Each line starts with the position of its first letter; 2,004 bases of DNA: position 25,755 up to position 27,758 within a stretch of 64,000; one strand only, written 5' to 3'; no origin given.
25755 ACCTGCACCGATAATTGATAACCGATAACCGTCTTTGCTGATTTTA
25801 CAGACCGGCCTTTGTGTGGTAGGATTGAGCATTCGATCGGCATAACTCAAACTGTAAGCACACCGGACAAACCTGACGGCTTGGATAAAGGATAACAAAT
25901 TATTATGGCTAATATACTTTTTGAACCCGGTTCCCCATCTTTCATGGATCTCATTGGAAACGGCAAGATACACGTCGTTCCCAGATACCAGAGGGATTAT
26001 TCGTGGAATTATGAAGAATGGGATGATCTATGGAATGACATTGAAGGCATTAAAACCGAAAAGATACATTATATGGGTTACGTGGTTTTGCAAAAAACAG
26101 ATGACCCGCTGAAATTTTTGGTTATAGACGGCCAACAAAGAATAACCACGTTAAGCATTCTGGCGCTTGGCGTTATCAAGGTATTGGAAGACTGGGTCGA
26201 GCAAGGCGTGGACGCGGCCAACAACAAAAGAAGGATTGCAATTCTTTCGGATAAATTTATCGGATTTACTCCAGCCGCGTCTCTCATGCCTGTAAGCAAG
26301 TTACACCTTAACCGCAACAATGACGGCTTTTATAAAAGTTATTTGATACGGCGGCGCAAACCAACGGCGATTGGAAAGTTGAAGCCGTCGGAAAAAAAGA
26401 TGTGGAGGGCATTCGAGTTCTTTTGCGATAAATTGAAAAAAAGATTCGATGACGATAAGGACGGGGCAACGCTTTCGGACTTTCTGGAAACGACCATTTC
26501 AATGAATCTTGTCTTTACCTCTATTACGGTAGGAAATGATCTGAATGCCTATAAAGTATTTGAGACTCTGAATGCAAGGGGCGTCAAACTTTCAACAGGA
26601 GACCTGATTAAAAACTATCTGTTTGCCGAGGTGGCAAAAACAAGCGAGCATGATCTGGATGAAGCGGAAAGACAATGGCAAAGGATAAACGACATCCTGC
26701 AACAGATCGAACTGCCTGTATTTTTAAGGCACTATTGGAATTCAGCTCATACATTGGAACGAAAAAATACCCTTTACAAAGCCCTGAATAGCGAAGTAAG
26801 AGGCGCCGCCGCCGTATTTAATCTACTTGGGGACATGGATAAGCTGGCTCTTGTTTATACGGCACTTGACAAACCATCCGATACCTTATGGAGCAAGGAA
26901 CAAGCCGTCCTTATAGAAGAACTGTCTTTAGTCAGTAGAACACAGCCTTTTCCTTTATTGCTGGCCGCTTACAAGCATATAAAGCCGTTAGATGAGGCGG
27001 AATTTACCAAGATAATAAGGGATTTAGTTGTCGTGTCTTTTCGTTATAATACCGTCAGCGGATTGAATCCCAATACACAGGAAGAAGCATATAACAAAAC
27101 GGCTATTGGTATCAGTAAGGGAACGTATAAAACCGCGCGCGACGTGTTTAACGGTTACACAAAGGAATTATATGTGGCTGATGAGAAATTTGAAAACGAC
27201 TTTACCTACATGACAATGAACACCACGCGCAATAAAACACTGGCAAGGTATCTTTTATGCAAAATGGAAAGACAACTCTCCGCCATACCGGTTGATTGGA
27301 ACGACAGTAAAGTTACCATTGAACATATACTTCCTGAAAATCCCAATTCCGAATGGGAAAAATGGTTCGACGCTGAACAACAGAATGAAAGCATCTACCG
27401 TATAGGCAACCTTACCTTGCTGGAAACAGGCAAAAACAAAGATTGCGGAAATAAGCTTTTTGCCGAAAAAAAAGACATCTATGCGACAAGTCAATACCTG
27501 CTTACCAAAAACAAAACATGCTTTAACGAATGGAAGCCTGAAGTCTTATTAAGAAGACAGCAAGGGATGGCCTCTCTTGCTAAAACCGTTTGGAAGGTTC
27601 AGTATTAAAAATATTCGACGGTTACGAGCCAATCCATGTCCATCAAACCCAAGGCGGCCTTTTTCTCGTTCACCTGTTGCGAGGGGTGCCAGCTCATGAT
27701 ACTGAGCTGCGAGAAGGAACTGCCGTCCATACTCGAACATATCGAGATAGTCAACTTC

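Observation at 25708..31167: A low-GC GmrSD-like (DUF262/DUF1524) defence gene inserted next to the hydrogenase; the DUF262-hydrogenase-GGDEF block is bracketed by directly oriented D-family repeats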

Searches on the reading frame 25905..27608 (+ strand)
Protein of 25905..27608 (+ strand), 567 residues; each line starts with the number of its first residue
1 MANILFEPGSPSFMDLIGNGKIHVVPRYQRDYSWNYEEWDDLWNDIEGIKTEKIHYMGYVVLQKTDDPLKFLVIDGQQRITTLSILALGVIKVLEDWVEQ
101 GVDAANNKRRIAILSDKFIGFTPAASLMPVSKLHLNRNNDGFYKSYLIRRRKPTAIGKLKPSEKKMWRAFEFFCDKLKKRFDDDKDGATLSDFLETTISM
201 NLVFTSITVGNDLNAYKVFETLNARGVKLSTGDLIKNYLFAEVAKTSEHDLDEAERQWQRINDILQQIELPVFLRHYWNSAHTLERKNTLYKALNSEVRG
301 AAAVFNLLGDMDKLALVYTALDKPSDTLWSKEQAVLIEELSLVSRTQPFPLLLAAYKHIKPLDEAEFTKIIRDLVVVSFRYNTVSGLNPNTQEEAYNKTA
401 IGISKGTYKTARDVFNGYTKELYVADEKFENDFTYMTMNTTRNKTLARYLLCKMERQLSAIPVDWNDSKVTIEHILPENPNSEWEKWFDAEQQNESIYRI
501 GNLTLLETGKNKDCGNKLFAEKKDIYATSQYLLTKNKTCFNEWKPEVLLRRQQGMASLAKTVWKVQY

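Call 5: search_protein_families(library=pfam, proteins=[window:25905-27608:+])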
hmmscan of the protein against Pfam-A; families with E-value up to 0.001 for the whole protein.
window:25905-27608:+ (567 aa): 2 families
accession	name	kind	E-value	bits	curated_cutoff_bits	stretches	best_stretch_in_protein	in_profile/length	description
PF03235.19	GmrSD_N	-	2e-34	119.9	33.2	1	15-240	3-199/199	GmrSD restriction endonuclease, N-terminal domain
PF07510.16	GmrSD_C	-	5.3e-27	94.8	23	1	425-556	3-136/138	GmrSD restriction endonucleases, C-terminal domain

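Call 6: search_protein_families(library=padloc, proteins=[window:25905-27608:+], max_evalue=0.01)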
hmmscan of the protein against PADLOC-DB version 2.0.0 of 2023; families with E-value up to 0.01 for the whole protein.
window:25905-27608:+ (567 aa): 35 families (the best 25 are shown)
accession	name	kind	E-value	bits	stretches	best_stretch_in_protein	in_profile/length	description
PDLC04154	HEC-06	-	3.7e-201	667.7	1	1-566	1-567/569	-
PDLC02687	Orf5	-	1e-181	603.4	1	10-546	5-541/543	Orf5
PDLC04155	HEC-06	-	2.3e-122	407.3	1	16-565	15-560/562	-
PDLC04157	HEC-06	-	3.7e-117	390.2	1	22-564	22-556/558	-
PDLC02700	Orf5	-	1.3e-105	352.2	1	18-563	8-555/555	Orf5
PDLC02693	Orf5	-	2.1e-65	219.8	1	16-563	2-542/543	Orf5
PDLC02691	Orf5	-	1.9e-62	209.6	1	23-563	21-579/579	Orf5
PDLC02695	Orf5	-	1.9e-61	206.2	1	6-562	3-600/601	Orf5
PDLC04156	HEC-06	-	8.3e-50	167.9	1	21-565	20-562/562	-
PDLC02698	Orf5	-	4.7e-47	159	1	23-559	20-567/573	Orf5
PDLC02701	Orf5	-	4.4e-46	155.6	1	11-563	8-594/596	Orf5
PDLC02686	Orf5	-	7e-34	115.2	2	24-276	22-272/566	Orf5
PDLC02690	Orf5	-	5.7e-31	106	1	17-564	4-530/531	Orf5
PDLC02692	Orf5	-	3.1e-29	100.1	1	24-564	9-557/558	Orf5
PDLC02699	Orf5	-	8.1e-26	88.8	3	25-91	3-66/530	Orf5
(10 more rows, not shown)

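Call 12: find_encoding_contigs(protein=window:25905-27608:+, flank=10000, max_places=6)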
Protein window:25905-27608:+ (567 aa): no gene with exactly this product is on record in the collection.

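Call 18: find_homologous_proteins(query=window:25905-27608:+, max_evalue=1e-20)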
Query window:25905-27608:+ (567 aa): 6224 proteins with E <= 1e-20 among 8000 candidates; the best 120 are listed.
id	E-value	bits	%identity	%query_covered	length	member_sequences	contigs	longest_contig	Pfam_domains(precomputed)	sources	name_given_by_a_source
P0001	0.0e+0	1296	100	100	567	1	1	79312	PF07510.17,PF03235.20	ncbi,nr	ncbi:MAG: DUF262 domain-containing protein [Deltaproteobacteria bacterium]|nr:DUF262 domain-containi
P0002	0.0e+0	1018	77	100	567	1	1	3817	PF07510.17,PF03235.20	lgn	-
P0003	3.3e-238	810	61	100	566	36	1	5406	PF07510.17,PF03235.20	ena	-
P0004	4.7e-237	806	63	100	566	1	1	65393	PF07510.17,PF03235.20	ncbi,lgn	-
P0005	4.7e-237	806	60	100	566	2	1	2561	PF07510.17,PF03235.20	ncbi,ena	-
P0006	1.2e-236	805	60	100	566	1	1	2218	PF07510.17,PF03235.20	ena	-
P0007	1.6e-236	804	60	100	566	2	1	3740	PF07510.17,PF03235.20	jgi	jgi:uncharacterized protein with ParB-like and HNH nuclease domain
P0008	3.9e-235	800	60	100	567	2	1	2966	PF07510.17,PF03235.20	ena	-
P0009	6.7e-235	799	62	100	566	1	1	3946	PF07510.17,PF03235.20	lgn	-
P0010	6.0e-234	796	60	100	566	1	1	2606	PF07510.17,PF03235.20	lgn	-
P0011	7.8e-234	795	60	100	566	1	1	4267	PF07510.17,PF03235.20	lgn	-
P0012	4.5e-232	789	62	100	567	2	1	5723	PF07510.17,PF03235.20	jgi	-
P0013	6.9e-231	786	59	100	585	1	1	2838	PF07510.17,PF03235.20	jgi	jgi:uncharacterized protein with ParB-like and HNH nuclease domain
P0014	5.3e-229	779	59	100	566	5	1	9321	PF07510.17,PF03235.20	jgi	jgi:uncharacterized protein with ParB-like and HNH nuclease domain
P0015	5.5e-226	769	60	100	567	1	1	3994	PF07510.17,PF03235.20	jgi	jgi:Protein of unknown function DUF262/Protein of unknown function (DUF1524)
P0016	1.3e-224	765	58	100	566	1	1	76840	PF07510.17,PF03235.20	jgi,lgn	jgi:hypothetical protein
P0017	3.6e-220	750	57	100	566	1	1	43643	PF07510.17,PF03235.20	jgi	jgi:Protein of unknown function DUF262/Protein of unknown function (DUF1524)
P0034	8.9e-179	614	51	100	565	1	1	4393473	PF07510.17,PF03235.20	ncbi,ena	-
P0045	3.4e-169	582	49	100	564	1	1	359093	PF07510.17,PF03235.20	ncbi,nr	ncbi:MAG: DUF262 domain-containing protein [Calditrichaeota bacterium]|nr:MAG: DUF262 domain-contain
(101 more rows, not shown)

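Call 20: find_encoding_contigs(protein=P0002, flank=10000, max_places=4)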
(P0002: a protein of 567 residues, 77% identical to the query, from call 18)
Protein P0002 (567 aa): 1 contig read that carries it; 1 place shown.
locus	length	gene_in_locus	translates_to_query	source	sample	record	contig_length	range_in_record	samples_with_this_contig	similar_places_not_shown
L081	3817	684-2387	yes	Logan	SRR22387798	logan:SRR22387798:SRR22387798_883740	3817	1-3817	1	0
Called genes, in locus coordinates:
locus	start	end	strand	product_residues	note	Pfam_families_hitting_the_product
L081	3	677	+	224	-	?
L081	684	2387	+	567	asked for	PF03235:GmrSD_N, PF07510:GmrSD_C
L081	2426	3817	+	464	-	?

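Call 21: find_encoding_contigs(protein=P0004, flank=8000, max_places=3)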
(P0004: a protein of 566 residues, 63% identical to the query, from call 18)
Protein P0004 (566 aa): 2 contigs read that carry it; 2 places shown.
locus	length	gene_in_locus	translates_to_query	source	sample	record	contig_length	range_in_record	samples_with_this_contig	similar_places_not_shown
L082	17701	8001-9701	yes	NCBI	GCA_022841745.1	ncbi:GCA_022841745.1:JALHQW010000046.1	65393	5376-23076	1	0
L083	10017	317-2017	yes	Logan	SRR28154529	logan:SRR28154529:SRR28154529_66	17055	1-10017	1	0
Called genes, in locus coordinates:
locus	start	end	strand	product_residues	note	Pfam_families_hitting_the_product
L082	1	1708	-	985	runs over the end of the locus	PF07494:Reg_prop (faint), PF07495:Y_Y_Y, PF06580:His_kinase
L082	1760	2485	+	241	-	-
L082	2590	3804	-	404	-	-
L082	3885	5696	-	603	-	PF18962:Por_Secre_tail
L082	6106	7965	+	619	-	PF02824:TGS, PF07973:tRNA_SAD, PF00587:tRNA-synt_2b, PF03129:HGTP_anticodon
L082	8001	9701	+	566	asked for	PF03235:GmrSD_N, PF07510:GmrSD_C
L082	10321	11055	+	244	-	PF07610:DUF1573, PF22544:HYDIN_VesB_CFA65-like_Ig, PF18962:Por_Secre_tail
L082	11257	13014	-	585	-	PF04151:PPC (faint), PF23759:GBD_T9SS_assoc, PF18962:Por_Secre_tail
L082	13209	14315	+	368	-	-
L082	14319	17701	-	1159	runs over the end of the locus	PF25942:Ig_halo (faint), PF13573:SprB, PF13585:CHU_C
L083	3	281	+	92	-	?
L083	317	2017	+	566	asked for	PF03235:GmrSD_N, PF07510:GmrSD_C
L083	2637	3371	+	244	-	PF07610:DUF1573, PF22544:HYDIN_VesB_CFA65-like_Ig, PF18962:Por_Secre_tail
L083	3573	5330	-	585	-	PF04151:PPC (faint), PF23759:GBD_T9SS_assoc, PF18962:Por_Secre_tail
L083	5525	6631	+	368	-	-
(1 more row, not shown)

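Call 22: find_encoding_contigs(protein=P0016, flank=8000, max_places=3)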
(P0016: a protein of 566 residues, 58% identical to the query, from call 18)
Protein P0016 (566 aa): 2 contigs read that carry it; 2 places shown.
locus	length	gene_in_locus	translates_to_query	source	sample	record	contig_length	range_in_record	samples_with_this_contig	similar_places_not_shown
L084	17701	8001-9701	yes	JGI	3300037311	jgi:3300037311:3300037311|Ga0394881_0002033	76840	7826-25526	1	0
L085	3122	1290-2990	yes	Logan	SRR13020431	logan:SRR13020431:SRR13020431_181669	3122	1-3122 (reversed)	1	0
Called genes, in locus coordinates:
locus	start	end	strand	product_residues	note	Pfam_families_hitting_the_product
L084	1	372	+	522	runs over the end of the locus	PF13191:AAA_16 (faint), PF13401:AAA_22 (weak), PF14516:AAA_35, PF28130:DUF8371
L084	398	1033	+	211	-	PF00583:Acetyltransf_1 (weak), PF13508:Acetyltransf_7 (weak)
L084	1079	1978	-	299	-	PF00034:Cytochrom_C (weak), PF13442:Cytochrome_CBB3 (faint)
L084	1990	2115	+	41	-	-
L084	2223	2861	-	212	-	PF00072:Response_reg, PF08281:Sigma70_r4_2 (faint), PF00196:GerE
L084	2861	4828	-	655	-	PF13176:TPR_7 (faint), PF07719:TPR_2 (faint), PF28559:TPR_SusR (weak), PF13424:TPR_12, PF00515:TPR_1 (weak), PF13424:TPR_12, PF07730:HisKA_3, PF02518:HATPase_c, +2 more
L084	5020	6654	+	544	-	PF01039:Carboxyl_trans, PF03255:ACCA (weak), PF06833:MdcE (faint), PF03255:ACCA (weak)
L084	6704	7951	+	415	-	PF22020:RlmL_1st, PF02926:THUMP, PF01170:UPF0020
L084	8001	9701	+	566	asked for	PF03235:GmrSD_N, PF07510:GmrSD_C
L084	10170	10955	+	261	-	PF00106:adh_short, PF02254:TrkA_N (faint), PF08659:KR, PF23441:SDR, PF13561:adh_short_C2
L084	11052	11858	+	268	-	PF10740:DUF2529 (faint), PF13580:SIS_2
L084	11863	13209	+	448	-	PF01134:GIDA (weak), PF01266:DAO (weak), PF12831:FAD_oxidored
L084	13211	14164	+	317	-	PF02126:PTE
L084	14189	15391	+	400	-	PF01408:GFO_IDH_MocA, PF03435:Sacchrp_dh_NADP (weak), PF03807:F420_oxidored, PF02894:GFO_IDH_MocA_C, PF22725:GFO_IDH_MocA_C3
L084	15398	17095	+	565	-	PF01266:DAO (faint), PF00732:GMC_oxred_N, PF05199:GMC_oxred_C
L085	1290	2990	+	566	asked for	PF03235:GmrSD_N, PF07510:GmrSD_C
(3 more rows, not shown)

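Call 24: search_protein_families(library=pfam, proteins=[L081:3-677:+, L081:2426-3817:+], max_evalue=0.01)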
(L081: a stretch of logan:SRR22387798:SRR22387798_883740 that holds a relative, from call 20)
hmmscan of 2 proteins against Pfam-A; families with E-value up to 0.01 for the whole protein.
L081:3-677:+ (224 aa): 1 family
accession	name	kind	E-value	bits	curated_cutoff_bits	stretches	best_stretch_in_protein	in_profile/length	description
PF02347.22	GDC-P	-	3.7e-65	220.9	26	1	2-221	217-428/429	Glycine cleavage system P-protein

L081:2426-3817:+ (464 aa): 4 families
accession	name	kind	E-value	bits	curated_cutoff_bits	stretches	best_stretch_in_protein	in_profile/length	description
PF21478.3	GcvP2_C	-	4.6e-32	110.9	27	1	348-450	1-105/122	Glycine dehydrogenase, C-terminal domain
PF02347.22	GDC-P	-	6.9e-11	42.1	26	1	28-301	26-288/429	Glycine cleavage system P-protein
PF00266.25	Aminotran_5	-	3.8e-09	36.4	21.5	1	147-276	76-207/371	Aminotransferase class-V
PF01212.27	Beta_elim_lyase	-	8.5e-05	22.4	27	1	116-277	36-207/288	Beta-eliminating lyase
